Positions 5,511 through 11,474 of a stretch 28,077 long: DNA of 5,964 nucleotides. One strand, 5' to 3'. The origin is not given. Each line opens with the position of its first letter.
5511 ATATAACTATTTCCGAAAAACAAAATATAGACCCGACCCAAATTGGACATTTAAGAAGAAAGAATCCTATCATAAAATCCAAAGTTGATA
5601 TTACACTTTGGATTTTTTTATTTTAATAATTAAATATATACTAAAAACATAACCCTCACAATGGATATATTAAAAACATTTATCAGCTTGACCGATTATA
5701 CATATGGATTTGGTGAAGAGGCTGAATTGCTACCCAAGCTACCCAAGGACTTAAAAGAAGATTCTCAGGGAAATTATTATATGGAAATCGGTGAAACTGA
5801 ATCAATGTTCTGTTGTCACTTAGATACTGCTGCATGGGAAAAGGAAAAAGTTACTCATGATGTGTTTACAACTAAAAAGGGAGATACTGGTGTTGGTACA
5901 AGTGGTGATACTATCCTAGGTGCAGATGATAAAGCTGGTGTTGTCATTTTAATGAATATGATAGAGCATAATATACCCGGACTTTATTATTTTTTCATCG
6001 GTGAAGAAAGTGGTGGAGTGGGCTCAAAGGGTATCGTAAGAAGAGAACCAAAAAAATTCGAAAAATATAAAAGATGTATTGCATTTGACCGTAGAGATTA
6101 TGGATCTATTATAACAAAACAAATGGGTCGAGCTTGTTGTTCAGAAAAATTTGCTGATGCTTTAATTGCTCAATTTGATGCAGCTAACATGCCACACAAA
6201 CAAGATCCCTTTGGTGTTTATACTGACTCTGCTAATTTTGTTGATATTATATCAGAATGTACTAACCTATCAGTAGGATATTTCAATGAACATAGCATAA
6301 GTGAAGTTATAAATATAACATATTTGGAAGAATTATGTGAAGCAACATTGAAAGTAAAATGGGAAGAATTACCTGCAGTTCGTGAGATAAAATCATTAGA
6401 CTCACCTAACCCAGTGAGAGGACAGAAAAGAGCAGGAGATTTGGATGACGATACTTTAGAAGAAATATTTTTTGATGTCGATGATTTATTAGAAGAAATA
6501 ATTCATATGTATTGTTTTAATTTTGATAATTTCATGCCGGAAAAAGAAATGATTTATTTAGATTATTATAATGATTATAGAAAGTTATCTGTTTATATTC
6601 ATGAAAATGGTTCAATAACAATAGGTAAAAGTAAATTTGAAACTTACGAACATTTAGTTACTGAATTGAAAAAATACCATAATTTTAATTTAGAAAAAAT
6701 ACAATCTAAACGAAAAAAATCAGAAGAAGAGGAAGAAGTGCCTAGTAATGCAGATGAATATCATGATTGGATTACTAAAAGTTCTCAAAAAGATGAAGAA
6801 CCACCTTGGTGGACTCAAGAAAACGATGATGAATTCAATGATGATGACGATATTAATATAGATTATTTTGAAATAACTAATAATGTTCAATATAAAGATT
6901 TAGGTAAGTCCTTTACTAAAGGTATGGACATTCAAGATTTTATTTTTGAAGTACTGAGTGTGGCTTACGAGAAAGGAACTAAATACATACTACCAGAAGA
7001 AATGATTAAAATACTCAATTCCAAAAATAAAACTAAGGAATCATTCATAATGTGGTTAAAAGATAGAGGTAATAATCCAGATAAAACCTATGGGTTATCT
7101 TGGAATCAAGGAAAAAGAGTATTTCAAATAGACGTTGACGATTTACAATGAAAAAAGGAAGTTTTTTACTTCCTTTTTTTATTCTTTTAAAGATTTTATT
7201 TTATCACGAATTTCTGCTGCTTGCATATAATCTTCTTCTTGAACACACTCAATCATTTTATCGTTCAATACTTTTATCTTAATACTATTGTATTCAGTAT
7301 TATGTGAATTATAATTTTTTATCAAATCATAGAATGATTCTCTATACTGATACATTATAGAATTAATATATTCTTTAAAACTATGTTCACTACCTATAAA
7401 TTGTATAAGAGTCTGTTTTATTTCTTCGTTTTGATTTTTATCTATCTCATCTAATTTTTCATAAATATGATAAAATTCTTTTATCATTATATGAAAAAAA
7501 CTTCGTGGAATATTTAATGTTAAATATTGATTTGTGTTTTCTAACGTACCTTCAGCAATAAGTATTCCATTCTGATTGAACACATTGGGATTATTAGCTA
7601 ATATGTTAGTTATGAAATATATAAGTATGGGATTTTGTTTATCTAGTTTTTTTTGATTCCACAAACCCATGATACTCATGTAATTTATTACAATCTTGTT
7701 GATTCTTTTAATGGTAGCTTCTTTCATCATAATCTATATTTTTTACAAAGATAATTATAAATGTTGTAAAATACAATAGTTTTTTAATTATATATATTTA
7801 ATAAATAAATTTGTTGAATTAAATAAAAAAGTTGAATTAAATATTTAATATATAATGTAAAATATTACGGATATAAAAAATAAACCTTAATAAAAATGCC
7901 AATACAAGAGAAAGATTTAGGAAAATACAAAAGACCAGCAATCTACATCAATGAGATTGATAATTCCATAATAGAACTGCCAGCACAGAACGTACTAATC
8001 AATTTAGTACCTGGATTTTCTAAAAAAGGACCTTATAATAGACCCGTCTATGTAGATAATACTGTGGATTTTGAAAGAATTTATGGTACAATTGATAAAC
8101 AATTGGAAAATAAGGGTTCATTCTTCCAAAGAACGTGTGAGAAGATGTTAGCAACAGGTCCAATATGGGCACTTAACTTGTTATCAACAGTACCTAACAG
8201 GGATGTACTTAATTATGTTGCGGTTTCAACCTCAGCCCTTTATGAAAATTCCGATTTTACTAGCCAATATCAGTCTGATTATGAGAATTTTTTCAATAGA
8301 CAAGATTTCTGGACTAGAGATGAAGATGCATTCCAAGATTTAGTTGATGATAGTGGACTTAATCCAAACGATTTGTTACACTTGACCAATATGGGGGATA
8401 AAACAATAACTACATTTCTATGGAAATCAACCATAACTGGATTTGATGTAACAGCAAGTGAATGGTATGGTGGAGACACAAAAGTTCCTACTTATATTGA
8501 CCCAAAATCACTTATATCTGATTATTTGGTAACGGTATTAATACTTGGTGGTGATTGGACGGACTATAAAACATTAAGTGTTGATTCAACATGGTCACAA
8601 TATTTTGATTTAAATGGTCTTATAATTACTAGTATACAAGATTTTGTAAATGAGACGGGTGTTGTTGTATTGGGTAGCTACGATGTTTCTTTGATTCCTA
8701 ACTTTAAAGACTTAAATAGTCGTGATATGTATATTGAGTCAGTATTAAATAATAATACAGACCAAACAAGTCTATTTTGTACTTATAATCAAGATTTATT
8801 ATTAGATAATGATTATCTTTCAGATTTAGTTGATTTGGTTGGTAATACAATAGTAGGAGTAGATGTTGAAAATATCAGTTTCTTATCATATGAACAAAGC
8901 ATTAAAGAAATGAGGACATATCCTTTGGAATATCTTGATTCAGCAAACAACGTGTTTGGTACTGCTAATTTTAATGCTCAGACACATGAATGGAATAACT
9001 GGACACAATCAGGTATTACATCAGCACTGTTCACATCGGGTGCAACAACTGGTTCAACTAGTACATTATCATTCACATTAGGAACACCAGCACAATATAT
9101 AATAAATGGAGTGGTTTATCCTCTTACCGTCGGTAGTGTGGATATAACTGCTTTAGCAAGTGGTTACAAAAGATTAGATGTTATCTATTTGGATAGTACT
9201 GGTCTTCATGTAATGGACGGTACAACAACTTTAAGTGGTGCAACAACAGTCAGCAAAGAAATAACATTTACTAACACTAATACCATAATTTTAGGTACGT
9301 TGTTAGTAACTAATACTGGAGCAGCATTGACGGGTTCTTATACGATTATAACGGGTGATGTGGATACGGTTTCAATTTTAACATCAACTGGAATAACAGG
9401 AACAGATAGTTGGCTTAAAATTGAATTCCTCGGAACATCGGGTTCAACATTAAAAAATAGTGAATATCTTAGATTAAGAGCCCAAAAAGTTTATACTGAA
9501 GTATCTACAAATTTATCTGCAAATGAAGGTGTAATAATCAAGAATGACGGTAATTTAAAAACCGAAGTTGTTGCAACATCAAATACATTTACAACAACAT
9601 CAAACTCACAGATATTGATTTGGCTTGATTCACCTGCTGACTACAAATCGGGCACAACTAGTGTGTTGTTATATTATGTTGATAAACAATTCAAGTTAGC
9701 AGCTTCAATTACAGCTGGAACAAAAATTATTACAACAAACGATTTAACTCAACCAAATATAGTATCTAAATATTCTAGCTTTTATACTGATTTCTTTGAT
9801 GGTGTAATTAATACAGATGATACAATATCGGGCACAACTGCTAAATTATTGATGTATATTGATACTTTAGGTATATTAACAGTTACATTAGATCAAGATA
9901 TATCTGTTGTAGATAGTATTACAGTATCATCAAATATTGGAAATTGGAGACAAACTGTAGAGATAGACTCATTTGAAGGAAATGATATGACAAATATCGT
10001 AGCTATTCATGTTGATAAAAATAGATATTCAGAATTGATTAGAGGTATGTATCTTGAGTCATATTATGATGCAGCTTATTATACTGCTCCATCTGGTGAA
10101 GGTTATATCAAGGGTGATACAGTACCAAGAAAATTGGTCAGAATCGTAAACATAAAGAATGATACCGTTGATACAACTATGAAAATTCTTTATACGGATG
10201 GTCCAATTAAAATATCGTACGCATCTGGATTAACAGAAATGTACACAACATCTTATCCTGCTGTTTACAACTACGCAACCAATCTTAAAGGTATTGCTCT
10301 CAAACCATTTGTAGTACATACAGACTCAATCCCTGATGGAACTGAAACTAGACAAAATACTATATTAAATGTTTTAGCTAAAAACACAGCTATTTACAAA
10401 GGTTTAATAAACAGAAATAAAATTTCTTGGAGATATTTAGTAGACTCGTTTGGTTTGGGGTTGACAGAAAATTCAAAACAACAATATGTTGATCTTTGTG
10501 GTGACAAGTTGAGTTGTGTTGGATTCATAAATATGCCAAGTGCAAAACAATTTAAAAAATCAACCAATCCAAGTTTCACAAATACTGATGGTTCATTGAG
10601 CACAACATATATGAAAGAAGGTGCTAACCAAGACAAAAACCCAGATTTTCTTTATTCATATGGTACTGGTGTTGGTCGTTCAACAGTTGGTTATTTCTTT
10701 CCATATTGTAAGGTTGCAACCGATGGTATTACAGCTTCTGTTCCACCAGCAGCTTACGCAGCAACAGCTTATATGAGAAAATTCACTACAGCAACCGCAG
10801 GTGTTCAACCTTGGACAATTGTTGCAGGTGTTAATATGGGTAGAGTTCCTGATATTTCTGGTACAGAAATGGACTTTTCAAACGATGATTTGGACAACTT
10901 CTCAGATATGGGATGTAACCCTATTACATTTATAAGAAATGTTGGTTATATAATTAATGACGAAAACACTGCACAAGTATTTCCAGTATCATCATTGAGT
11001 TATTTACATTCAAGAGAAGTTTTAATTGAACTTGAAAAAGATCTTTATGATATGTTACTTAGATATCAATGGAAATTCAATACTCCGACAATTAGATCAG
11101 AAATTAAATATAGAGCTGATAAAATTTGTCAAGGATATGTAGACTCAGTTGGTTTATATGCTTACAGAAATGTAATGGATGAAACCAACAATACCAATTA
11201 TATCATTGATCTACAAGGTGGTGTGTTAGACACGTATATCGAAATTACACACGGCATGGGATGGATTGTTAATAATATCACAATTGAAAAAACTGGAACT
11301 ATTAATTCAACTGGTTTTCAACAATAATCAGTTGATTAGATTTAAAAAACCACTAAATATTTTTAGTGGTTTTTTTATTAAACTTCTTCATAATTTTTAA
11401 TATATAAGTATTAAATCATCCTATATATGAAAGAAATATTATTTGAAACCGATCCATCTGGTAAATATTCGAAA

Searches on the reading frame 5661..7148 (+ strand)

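Call 90: search_protein_families(library=phrogs, proteins=[window:5661-7148:+], max_evalue=0.001)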
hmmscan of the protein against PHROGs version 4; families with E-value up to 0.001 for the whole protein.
window:5661-7148:+ (496 aa): 1 family
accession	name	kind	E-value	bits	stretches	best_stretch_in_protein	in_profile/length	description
phrog_4191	-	other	2.3e-67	228.5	1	27-323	35-326/342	peptidase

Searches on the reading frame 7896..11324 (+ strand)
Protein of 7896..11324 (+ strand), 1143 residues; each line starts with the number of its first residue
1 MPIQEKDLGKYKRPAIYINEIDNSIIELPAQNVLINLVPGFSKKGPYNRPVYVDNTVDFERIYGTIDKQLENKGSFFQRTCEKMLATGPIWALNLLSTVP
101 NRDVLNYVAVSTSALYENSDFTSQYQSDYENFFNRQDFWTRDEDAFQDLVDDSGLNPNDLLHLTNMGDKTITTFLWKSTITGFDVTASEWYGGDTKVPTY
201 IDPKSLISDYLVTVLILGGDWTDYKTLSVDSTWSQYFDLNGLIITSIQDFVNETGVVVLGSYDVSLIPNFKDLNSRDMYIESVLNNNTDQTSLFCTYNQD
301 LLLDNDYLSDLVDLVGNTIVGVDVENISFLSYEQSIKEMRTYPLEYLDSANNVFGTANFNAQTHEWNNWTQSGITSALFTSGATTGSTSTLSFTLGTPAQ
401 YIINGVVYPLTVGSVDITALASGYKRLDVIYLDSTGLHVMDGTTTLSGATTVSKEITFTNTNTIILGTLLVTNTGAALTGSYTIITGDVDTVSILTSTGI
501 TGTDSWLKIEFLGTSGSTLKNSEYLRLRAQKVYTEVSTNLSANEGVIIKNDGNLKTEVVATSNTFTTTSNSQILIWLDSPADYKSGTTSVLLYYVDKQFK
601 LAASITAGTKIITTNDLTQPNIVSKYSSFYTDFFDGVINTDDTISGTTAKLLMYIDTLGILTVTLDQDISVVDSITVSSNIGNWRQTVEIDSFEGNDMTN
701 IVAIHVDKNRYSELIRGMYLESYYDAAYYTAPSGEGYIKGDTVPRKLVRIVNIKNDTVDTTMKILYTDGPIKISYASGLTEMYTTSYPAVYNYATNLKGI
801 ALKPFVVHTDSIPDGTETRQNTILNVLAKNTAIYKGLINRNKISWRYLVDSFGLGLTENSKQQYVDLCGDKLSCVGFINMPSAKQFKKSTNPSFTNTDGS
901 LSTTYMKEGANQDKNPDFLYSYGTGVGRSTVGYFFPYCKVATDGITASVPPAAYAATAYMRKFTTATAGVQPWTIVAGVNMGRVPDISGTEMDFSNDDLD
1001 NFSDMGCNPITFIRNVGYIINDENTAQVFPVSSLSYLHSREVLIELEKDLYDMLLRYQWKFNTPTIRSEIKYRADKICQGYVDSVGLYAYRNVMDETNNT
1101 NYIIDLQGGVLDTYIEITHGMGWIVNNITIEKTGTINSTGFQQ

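Call 6: search_protein_families(library=pfam, proteins=[window:7896-11324:+], max_evalue=0.01)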
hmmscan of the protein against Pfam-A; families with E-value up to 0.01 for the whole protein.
window:7896-11324:+ (1143 aa): 0 families

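Call 7: search_protein_families(library=phrogs, proteins=[window:7896-11324:+], max_evalue=0.01)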
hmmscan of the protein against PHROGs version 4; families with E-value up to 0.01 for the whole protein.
window:7896-11324:+ (1143 aa): 2 families
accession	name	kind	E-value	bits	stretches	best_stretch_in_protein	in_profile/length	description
phrog_34521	-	tail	3.5e-77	261.2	2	793-1133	611-953/962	tail sheath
phrog_10581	-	tail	2.5e-10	40.3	1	942-1135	716-914/915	tail sheath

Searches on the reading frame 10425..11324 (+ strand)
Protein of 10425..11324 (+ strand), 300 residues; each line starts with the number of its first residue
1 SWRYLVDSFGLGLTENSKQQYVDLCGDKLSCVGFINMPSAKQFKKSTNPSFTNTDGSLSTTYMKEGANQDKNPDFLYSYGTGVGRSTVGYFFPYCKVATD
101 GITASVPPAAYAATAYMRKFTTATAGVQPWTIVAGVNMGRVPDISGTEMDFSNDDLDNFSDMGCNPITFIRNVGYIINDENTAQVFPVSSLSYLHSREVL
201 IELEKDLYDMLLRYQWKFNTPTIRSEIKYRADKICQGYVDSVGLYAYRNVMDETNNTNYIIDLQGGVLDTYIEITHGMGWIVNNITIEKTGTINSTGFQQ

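Call 95: find_homologous_proteins(query=window:10425-11324:+, max_evalue=1e-40)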
Query window:10425-11324:+ (300 aa): 114 proteins with E <= 1e-40 among 815 candidates.
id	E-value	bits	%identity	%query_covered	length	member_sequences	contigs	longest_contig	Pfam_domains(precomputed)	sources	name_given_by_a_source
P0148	1.2e-163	562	80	100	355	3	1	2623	-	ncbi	ncbi:MAG: hypothetical protein ACOC2W_04775, partial [bacterium]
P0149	6.8e-156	536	77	100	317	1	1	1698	-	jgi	jgi:hypothetical protein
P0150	1.2e-152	525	86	88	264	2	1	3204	-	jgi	jgi:hypothetical protein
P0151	2.2e-140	485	80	88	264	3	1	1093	-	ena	-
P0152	2.4e-124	433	72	88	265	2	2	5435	-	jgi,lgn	jgi:transcription initiation factor IIE alpha subunit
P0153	2.3e-122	426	64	99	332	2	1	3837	-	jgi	jgi:hypothetical protein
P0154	3.8e-122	425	63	99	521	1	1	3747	-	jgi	jgi:hypothetical protein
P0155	3.7e-121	422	64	99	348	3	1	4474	-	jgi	-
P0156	3.2e-120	419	63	100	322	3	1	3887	-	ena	-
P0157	1.9e-119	416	64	96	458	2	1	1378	-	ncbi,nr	ncbi:MAG: hypothetical protein KDH96_12155, partial [Candidatus Riesia sp.]|nr:hypothetical protein 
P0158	1.2e-118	414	63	99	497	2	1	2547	-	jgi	jgi:hypothetical protein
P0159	1.5e-118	414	62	100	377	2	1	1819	-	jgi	jgi:hypothetical protein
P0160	7.6e-117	408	62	99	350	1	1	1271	-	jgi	jgi:hypothetical protein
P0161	1.4e-116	407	63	99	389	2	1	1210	-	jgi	jgi:hypothetical protein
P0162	6.9e-116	405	73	79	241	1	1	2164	-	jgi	-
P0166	2.1e-105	370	58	99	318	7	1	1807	PF04984.20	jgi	jgi:hypothetical protein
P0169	5.5e-104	366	56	99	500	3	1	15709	PF04984.20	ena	-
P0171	2.7e-103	363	57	99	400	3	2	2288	PF04984.20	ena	-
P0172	2.9e-103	363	57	99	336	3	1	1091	PF04984.20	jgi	-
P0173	3.0e-103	363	57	99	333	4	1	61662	PF04984.20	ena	-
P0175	1.1e-102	361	57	99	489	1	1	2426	PF04984.20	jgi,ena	jgi:hypothetical protein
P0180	6.2e-102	359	54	99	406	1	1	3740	PF04984.20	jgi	jgi:hypothetical protein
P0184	1.8e-101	357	56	99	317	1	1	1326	PF04984.20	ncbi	-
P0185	5.9e-101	356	56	99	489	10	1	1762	PF04984.20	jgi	jgi:hypothetical protein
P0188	1.0e-100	355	56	100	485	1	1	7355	PF04984.20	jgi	-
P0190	2.3e-100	354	55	99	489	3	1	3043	PF04984.20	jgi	jgi:hypothetical protein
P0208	8.9e-96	339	53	99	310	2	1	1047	PF04984.20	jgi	jgi:hypothetical protein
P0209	1.8e-95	338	52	99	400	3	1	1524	PF04984.20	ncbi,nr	ncbi:MAG: hypothetical protein EBU90_29445, partial [Proteobacteria bacterium]|nr:hypothetical prote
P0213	1.6e-92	328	53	99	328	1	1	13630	PF04984.20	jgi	jgi:hypothetical protein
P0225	1.1e-82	296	54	86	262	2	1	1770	PF04984.20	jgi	jgi:hypothetical protein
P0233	5.2e-77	277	52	87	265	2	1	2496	PF04984.20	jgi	jgi:hypothetical protein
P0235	2.9e-72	262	50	81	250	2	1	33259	PF04984.20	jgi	jgi:hypothetical protein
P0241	2.0e-65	239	43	100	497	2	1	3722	PF17482.8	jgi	jgi:hypothetical protein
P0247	1.0e-58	217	57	63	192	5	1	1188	PF04984.20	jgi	jgi:hypothetical protein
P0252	3.3e-56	209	53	62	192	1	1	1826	PF17482.8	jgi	jgi:hypothetical protein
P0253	8.0e-56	208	55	63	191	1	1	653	PF04984.20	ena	-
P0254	8.7e-56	207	56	61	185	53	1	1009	PF04984.20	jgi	jgi:hypothetical protein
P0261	1.8e-45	174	50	61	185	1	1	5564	PF17482.8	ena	-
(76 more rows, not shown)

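Call 96: find_encoding_contigs(protein=P0150, flank=4000, max_places=2)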
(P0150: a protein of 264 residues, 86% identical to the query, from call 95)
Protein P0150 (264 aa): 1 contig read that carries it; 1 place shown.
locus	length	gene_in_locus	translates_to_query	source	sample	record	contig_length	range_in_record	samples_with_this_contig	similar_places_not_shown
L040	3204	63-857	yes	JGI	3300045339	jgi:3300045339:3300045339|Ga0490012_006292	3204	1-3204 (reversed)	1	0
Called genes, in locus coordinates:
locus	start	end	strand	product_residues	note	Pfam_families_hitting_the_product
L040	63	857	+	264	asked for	-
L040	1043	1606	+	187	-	-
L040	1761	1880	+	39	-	-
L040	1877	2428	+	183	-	-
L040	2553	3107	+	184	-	-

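Call 97: find_encoding_contigs(protein=P0148, flank=4000, max_places=2)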
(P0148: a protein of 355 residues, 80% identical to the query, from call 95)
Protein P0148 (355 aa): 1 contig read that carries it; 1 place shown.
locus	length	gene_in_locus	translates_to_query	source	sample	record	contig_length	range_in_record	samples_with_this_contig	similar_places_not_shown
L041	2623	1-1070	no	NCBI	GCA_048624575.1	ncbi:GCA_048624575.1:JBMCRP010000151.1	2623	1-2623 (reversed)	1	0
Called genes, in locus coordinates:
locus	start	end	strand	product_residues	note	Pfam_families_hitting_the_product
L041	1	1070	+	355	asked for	?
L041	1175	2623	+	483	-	PF24308:DUF7487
